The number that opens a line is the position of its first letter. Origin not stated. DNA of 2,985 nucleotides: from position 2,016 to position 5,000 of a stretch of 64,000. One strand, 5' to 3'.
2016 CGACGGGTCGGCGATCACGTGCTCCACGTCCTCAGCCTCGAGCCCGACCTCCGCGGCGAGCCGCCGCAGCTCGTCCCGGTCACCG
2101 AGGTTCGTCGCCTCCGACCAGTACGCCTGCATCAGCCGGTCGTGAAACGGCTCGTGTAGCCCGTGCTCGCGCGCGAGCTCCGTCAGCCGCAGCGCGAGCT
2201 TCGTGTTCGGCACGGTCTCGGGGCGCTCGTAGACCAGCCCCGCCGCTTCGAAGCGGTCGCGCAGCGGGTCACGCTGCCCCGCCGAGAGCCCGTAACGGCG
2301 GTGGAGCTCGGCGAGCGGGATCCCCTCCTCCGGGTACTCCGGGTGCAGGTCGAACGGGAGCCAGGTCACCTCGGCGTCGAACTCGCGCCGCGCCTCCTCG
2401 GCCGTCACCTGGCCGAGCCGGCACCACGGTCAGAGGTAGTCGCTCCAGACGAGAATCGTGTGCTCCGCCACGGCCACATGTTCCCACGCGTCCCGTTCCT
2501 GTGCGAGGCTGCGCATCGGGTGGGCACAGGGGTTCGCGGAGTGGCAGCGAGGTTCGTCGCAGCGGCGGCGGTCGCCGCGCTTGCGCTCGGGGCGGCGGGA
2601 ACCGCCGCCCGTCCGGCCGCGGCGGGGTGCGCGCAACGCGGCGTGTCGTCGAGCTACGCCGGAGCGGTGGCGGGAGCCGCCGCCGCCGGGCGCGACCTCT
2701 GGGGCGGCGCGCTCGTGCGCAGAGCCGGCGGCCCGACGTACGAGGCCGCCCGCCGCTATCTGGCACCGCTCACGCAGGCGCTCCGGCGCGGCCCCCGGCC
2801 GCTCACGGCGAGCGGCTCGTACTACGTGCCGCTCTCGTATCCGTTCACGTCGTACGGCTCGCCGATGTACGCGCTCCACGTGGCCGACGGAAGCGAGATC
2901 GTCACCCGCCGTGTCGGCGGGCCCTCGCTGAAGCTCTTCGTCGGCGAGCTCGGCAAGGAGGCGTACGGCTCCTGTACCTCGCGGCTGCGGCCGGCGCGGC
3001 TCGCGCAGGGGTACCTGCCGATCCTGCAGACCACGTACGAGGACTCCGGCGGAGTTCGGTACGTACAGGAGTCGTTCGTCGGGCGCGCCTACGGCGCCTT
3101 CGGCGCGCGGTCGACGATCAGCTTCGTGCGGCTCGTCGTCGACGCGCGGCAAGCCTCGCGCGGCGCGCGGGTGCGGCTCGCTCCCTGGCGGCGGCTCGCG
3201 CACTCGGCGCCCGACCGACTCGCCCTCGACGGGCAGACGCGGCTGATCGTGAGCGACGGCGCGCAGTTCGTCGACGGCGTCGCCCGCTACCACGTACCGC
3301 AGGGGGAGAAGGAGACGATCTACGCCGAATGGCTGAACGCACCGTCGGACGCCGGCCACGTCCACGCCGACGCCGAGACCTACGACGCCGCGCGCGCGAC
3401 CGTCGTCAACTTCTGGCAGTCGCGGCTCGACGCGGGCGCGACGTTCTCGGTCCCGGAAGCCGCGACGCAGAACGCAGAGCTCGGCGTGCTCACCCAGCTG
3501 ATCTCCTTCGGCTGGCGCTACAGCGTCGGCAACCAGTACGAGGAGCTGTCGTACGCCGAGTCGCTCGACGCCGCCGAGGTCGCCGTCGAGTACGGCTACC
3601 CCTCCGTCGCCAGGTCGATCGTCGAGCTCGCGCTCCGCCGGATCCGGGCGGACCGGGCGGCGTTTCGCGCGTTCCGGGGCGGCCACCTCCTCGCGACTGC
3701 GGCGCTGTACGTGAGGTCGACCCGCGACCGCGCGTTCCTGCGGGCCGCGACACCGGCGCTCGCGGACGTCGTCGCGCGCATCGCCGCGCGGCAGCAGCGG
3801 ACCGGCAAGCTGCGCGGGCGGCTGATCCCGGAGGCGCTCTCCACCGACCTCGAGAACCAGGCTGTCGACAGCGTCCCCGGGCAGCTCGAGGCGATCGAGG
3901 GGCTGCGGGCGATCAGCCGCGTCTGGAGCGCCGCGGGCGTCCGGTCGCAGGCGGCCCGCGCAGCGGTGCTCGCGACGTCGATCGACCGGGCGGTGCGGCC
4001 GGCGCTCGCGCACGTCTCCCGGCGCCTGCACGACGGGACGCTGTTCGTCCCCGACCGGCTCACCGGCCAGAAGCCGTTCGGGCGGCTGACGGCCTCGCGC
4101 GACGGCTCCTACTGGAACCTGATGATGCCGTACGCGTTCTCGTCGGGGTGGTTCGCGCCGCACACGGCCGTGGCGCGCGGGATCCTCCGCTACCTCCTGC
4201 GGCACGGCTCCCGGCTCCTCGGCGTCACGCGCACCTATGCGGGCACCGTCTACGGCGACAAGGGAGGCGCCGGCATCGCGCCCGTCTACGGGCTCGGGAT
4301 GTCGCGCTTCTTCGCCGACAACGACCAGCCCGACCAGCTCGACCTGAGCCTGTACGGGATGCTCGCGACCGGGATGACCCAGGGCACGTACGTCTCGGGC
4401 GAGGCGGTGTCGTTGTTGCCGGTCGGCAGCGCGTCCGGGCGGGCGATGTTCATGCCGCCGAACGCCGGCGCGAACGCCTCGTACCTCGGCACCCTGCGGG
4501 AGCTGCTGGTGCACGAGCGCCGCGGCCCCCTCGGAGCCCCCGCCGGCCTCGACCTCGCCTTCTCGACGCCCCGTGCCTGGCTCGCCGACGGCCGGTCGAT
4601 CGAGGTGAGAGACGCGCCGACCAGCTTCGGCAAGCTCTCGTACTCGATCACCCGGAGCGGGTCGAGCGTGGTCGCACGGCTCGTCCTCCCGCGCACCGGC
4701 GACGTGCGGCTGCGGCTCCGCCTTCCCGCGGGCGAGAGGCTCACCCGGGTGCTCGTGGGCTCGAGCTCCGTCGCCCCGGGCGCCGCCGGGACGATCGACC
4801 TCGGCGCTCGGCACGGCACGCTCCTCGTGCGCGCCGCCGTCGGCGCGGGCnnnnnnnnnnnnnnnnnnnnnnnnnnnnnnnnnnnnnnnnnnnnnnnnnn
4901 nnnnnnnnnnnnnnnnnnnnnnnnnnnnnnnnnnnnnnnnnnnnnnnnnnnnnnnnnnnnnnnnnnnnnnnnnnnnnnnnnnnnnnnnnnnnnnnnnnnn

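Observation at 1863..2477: DsbA/FrnE-like oxidoreductase whose CxxC motif reads U(TGA)-P-W-C, with a SECIS-like hairpin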

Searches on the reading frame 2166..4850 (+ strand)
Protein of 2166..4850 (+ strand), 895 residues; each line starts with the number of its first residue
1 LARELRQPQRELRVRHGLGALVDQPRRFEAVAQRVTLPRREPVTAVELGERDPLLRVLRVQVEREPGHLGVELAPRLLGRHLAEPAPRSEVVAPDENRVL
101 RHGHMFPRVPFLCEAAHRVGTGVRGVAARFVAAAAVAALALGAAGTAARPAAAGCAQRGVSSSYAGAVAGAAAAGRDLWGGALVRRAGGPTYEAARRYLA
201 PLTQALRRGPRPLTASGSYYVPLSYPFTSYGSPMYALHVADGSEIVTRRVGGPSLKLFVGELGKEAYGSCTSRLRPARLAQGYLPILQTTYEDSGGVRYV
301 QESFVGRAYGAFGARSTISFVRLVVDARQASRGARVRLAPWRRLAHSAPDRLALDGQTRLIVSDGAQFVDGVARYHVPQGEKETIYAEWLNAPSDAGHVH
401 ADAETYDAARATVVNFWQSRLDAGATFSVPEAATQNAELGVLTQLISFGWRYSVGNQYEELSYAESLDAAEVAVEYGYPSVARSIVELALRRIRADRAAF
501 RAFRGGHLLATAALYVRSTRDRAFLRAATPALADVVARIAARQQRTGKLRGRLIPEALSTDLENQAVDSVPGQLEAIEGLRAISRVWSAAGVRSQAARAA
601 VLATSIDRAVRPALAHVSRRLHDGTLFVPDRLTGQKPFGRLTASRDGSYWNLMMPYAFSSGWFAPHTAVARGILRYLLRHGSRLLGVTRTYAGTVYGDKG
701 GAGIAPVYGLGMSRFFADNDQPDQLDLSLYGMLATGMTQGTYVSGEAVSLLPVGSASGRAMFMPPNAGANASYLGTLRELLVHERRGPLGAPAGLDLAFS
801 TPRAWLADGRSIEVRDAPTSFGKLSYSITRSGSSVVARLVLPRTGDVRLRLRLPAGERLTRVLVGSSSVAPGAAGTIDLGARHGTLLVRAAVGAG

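Call 35: search_protein_families(library=pfam, proteins=[window:2166-4850:+], max_evalue=0.001)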
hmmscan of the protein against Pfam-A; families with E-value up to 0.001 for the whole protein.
window:2166-4850:+ (895 aa): 0 families
